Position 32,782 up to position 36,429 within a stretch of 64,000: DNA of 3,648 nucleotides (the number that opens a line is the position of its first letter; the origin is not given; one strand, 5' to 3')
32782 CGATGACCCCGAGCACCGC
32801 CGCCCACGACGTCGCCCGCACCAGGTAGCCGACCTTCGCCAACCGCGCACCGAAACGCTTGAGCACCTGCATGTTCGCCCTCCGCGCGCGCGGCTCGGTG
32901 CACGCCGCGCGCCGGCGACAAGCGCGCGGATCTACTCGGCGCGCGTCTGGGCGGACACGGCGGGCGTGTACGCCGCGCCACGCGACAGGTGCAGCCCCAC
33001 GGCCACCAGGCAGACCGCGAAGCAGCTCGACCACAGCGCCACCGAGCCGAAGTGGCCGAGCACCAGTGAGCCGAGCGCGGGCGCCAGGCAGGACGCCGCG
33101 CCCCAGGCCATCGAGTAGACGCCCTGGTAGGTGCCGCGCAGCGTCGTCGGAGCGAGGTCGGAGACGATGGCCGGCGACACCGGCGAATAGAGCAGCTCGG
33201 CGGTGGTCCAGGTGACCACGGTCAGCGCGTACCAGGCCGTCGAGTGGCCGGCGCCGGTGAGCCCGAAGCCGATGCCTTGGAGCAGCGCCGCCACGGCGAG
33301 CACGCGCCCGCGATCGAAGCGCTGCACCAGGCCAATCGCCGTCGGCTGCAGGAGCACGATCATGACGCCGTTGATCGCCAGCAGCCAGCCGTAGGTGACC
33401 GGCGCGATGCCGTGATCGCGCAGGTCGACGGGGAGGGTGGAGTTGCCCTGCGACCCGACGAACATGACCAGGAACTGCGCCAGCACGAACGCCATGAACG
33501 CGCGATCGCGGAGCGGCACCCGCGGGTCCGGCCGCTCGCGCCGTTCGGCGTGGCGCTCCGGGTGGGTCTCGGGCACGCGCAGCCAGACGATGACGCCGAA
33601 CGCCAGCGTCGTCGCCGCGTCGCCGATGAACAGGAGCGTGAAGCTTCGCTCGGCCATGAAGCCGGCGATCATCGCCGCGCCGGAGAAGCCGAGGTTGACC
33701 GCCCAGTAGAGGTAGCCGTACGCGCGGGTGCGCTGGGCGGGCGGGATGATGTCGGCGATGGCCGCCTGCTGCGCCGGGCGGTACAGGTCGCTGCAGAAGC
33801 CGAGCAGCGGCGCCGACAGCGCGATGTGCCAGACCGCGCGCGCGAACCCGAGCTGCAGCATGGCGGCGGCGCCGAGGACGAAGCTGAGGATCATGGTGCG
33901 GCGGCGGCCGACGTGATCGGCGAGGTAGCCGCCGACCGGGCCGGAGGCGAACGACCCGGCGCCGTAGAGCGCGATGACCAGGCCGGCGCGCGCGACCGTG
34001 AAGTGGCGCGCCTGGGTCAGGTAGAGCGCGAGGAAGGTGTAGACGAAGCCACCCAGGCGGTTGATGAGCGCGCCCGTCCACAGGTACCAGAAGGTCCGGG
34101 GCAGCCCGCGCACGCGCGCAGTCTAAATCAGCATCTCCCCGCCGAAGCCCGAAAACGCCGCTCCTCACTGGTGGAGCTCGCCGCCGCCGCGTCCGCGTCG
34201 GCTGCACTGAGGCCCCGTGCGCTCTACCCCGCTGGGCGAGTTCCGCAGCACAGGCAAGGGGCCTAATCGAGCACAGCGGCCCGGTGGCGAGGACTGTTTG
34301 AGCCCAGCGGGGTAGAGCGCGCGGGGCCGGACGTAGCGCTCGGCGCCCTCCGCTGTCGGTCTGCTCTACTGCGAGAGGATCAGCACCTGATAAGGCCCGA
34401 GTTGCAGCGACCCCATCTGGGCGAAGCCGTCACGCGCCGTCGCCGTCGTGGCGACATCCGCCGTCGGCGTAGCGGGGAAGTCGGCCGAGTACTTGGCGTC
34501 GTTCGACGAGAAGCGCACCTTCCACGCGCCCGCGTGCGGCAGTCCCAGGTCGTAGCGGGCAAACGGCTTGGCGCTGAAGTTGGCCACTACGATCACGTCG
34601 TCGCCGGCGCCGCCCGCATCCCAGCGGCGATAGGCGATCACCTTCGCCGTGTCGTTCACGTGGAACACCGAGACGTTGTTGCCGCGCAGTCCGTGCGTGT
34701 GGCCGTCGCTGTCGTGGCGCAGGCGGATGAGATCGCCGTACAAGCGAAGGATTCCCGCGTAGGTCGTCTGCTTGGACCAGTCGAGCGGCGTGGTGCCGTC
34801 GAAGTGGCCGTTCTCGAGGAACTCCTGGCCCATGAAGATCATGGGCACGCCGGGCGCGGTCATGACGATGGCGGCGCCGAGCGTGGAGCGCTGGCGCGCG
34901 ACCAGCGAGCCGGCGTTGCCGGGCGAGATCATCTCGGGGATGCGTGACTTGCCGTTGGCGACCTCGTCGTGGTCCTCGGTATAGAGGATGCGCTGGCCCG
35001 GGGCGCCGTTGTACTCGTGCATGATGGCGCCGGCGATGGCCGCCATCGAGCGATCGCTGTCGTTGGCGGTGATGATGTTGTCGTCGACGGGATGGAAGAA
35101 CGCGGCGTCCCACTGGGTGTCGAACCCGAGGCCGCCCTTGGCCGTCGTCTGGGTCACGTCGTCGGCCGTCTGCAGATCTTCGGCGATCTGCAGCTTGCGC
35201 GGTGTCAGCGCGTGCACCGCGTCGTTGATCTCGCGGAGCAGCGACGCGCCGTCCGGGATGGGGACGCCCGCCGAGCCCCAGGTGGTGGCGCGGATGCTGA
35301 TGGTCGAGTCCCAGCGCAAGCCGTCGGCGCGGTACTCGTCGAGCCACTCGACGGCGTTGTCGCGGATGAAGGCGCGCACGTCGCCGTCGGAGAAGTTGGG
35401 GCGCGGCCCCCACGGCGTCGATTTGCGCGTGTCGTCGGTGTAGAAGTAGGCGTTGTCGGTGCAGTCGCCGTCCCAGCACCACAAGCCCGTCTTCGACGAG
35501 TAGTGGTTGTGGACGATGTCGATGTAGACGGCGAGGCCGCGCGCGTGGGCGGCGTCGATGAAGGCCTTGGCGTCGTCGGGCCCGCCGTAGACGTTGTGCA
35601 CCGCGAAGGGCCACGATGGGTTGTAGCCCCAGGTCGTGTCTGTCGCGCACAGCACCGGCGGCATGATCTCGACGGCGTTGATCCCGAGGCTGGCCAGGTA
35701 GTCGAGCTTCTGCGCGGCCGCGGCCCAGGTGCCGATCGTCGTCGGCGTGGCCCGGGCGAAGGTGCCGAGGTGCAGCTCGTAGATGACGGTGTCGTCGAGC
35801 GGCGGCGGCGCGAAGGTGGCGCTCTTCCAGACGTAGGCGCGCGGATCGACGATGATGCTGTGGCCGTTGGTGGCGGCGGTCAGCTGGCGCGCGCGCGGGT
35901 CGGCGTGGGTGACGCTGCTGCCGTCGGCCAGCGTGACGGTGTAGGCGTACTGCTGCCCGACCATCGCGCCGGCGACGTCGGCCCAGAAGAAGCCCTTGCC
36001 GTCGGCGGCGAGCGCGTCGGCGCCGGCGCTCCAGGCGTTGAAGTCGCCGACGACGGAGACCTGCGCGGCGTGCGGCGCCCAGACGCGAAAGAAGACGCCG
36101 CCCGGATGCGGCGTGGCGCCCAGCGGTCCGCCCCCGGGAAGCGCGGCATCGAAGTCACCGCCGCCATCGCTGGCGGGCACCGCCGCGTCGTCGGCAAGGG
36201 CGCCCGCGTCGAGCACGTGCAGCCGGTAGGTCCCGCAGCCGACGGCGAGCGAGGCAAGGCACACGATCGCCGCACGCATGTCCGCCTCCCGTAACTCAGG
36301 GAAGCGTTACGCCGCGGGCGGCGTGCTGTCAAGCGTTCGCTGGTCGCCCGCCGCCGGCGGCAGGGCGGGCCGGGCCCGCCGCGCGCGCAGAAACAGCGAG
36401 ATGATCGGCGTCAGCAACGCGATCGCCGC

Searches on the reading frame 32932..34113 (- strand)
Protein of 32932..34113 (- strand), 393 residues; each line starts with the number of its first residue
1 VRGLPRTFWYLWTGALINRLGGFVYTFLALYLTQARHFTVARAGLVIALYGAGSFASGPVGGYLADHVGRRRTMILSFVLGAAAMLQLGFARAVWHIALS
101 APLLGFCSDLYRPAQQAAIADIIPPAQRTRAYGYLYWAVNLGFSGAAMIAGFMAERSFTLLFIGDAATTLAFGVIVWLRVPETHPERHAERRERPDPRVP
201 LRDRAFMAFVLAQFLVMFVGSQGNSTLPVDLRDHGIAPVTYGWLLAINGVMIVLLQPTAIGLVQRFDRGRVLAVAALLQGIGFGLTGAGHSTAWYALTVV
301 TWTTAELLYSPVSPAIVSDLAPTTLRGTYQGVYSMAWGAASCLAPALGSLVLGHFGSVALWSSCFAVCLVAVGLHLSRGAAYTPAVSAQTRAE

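Call 20: search_protein_families(library=pfam, proteins=[window:32932-34113:-], max_evalue=0.001)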
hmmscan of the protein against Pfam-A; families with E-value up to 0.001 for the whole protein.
window:32932-34113:- (393 aa): 3 families
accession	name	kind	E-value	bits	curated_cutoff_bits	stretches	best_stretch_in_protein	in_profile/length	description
PF07690.21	MFS_1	-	5.2e-49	167.5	33.4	2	11-228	1-226/347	Major Facilitator Superfamily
PF12832.13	MFS_1_like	-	1.8e-14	54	25.2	1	24-354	18-364/373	MFS_1 like family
PF00083.30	Sugar_tr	-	2.6e-08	33.6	22.3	1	8-163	10-175/452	Sugar (and other) transporter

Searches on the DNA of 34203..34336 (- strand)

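Call 77: search_dna_similar(query=window:34203-34336:-, collection=plasmids, mode=distant, max_evalue=0.01, max_rows=10)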
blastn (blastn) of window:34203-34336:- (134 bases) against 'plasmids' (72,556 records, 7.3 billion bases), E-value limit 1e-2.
No match.
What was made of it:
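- Tried and rejected: No match (call 77).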

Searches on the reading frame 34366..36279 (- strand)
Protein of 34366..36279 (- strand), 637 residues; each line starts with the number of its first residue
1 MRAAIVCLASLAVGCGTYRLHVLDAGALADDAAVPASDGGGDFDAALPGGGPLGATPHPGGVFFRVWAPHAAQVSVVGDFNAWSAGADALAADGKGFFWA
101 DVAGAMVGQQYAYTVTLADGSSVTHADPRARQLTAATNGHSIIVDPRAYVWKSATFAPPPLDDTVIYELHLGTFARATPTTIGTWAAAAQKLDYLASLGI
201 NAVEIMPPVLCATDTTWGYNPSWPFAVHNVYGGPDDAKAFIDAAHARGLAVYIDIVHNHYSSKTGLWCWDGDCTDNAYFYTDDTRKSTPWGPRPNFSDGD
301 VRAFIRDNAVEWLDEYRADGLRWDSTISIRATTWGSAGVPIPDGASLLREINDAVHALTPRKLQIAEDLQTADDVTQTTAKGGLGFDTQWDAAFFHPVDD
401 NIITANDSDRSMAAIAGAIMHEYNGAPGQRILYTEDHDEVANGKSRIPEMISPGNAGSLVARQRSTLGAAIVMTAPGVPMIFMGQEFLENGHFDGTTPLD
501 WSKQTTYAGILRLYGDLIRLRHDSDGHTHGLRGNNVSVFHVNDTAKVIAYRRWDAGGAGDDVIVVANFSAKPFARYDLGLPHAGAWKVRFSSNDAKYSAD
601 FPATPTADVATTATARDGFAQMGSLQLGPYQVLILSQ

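Call 20: search_protein_families(library=pfam, proteins=[window:34366-36279:-], max_evalue=0.001)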
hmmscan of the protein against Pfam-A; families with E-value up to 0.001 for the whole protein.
window:34366-36279:- (637 aa): 4 families
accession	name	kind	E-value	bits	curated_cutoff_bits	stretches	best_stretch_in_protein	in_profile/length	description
PF00128.31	Alpha-amylase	-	2.6e-19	70.2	22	1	173-268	6-100/446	Alpha amylase, catalytic domain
PF02922.24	CBM_48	-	2e-14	54.1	22.4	1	52-128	1-81/83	Carbohydrate-binding module 48 (Isoamylase N-terminal domain)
PF02806.24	Alpha-amylase_C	-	1.6e-12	48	21.2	1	542-635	6-92/95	Alpha amylase, C-terminal all-beta domain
PF11941.14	DUF3459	-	2.1e-06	28.4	22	1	513-599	1-77/90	Domain of unknown function (DUF3459)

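Call 21: find_encoding_contigs(protein=window:34366-36279:-, flank=10000, max_places=6)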
Protein window:34366-36279:- (637 aa): 1 contig read that carries it; 1 place shown.
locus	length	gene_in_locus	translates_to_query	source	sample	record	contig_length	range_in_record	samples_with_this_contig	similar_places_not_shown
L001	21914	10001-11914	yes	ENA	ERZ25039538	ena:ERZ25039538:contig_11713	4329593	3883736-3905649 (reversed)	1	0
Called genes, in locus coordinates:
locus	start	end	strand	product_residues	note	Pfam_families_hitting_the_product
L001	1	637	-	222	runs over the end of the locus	PF00535:Glycos_transf_2 (weak)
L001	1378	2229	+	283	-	PF01522:Polysacc_deac_1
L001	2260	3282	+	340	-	PF04958:AstA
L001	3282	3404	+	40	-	-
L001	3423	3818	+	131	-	PF13911:AhpC-TSA_2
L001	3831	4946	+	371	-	PF13174:TPR_6 (faint)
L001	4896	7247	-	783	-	PF13231:PMT_2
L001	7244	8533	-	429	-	PF00128:Alpha-amylase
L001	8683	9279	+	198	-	-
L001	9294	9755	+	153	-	-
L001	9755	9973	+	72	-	-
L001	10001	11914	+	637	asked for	PF02922:CBM_48, PF00128:Alpha-amylase, PF02806:Alpha-amylase_C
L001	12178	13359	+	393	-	PF00083:Sugar_tr (faint), PF07690:MFS_1, PF12832:MFS_1_like, PF07690:MFS_1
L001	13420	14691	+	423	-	-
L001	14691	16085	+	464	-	-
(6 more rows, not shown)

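Call 29: find_homologous_proteins(query=window:34366-36279:-, max_evalue=1e-100)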
Query window:34366-36279:- (637 aa): 2639 proteins with E <= 1e-100 among 8000 candidates; the best 120 are listed.
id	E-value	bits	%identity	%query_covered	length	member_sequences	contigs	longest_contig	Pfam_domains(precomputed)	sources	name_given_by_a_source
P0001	0.0e+0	1179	81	100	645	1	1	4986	PF02922.25,PF00128.32,PF02806.25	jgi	jgi:1,4-alpha-glucan branching enzyme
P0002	0.0e+0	1177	80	100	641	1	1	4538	PF02922.25,PF00128.32,PF02806.25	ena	-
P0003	0.0e+0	1172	80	100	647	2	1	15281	PF02922.25,PF00128.32,PF02806.25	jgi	jgi:1,4-alpha-glucan branching enzyme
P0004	0.0e+0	1160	79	100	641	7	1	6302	PF02922.25,PF00128.32,PF02806.25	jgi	-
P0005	0.0e+0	1136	76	100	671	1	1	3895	PF02922.25,PF00128.32,PF02806.25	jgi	jgi:1,4-alpha-glucan branching enzyme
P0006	0.0e+0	1094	76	100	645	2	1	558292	PF02922.25,PF00128.32,PF02806.25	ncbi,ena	-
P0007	0.0e+0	1088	75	100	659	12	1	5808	PF02922.25,PF00128.32,PF02806.25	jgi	-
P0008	0.0e+0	1074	85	85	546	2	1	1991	PF00128.32,PF02806.25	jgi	jgi:1,4-alpha-glucan branching enzyme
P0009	0.0e+0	1069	74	100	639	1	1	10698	PF02922.25,PF00128.32,PF02806.25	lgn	-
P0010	0.0e+0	1064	74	99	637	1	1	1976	PF02922.25,PF00128.32,PF02806.25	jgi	jgi:1,4-alpha-glucan branching enzyme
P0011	0.0e+0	1063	73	100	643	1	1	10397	PF02922.25,PF00128.32,PF02806.25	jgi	jgi:1,4-alpha-glucan branching enzyme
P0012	0.0e+0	1028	71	98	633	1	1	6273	PF02922.25,PF00128.32,PF02806.25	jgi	jgi:1,4-alpha-glucan branching enzyme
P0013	0.0e+0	1027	71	100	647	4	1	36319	PF02922.25,PF00128.32,PF02806.25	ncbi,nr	ncbi:MAG: 1,4-alpha-glucan-branching protein [Myxococcales bacterium]|nr:1,4-alpha-glucan-branching 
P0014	0.0e+0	1020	72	100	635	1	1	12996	PF02922.25,PF00128.32,PF02806.25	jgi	jgi:1,4-alpha-glucan branching enzyme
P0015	0.0e+0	1016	71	100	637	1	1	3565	PF02922.25,PF00128.32,PF02806.25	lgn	-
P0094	9.6e-192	657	52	100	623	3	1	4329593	PF02922.25,PF00128.32,PF02806.25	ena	-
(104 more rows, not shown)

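Call 31: find_encoding_contigs(protein=P0094, flank=10000, max_places=4)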
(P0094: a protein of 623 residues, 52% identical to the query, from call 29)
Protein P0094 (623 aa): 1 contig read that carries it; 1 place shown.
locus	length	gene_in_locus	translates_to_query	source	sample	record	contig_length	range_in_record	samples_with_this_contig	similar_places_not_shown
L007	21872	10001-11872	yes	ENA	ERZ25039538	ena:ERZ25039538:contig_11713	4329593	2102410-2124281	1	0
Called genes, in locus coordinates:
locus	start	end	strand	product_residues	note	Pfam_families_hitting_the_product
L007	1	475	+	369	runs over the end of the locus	PF00211:Guanylate_cyc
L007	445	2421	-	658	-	PF00587:tRNA-synt_2b, PF04073:tRNA_edit, PF03129:HGTP_anticodon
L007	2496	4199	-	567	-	PF00069:Pkinase, PF07714:PK_Tyr_Ser-Thr, PF01636:APH (faint), PF08308:PEGA (weak)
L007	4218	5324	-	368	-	-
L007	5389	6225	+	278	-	-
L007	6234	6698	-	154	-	-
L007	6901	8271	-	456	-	PF16697:Yop-YscD_cpl, PF00498:FHA, PF00158:Sigma54_activat, PF14532:Sigma54_activ_2, PF07728:AAA_5 (weak), PF25601:AAA_lid_14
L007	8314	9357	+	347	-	PF03480:DctP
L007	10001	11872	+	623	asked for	PF02922:CBM_48, PF00128:Alpha-amylase, PF02806:Alpha-amylase_C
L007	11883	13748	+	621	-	-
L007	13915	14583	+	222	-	-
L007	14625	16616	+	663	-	-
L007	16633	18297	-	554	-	PF06980:DUF1302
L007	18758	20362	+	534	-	PF00501:AMP-binding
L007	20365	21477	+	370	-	PF11899:DUF3419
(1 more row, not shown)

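Call 32: find_encoding_contigs(protein=P0006, flank=10000, max_places=3)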
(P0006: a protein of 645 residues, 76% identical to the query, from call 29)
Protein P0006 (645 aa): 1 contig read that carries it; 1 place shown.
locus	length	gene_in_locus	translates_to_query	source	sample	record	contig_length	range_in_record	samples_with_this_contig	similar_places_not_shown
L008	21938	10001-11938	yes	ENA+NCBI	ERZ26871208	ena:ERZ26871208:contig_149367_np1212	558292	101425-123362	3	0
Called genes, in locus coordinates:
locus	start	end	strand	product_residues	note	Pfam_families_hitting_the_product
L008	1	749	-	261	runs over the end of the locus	PF00535:Glycos_transf_2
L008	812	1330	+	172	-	PF00436:SSB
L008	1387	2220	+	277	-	PF01522:Polysacc_deac_1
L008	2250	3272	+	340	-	PF04958:AstA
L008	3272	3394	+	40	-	-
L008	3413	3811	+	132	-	PF13911:AhpC-TSA_2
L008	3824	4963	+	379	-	PF13174:TPR_6 (faint), PF13428:TPR_14 (faint)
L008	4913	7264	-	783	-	PF13231:PMT_2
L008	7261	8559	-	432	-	PF00128:Alpha-amylase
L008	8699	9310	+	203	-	-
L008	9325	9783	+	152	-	-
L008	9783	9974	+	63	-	-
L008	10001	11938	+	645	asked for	PF02922:CBM_48, PF00128:Alpha-amylase, PF02806:Alpha-amylase_C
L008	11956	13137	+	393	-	PF00083:Sugar_tr (weak), PF05977:MFS_3 (weak), PF07690:MFS_1, PF12832:MFS_1_like, PF07690:MFS_1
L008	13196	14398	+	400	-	PF01145:Band_7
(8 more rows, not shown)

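Call 33: find_encoding_contigs(protein=P0003, flank=10000, max_places=3)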
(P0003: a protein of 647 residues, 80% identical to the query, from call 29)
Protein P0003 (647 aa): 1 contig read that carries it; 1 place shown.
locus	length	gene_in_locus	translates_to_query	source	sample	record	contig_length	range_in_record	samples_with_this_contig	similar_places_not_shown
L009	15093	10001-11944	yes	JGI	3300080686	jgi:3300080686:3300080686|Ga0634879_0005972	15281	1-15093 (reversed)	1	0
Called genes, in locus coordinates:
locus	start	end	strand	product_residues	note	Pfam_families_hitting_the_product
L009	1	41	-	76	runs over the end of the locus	?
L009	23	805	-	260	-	PF00535:Glycos_transf_2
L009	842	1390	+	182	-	-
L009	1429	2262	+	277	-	PF01522:Polysacc_deac_1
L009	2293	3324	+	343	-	PF04958:AstA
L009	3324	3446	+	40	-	-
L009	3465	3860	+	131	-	PF13911:AhpC-TSA_2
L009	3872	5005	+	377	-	PF13174:TPR_6 (faint), PF13428:TPR_14 (faint)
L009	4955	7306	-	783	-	PF13231:PMT_2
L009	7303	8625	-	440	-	PF00128:Alpha-amylase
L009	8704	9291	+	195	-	-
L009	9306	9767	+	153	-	-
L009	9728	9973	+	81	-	-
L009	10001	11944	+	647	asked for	PF02922:CBM_48, PF00128:Alpha-amylase, PF02806:Alpha-amylase_C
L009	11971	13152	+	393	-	PF00083:Sugar_tr (faint), PF07690:MFS_1, PF12832:MFS_1_like, PF07690:MFS_1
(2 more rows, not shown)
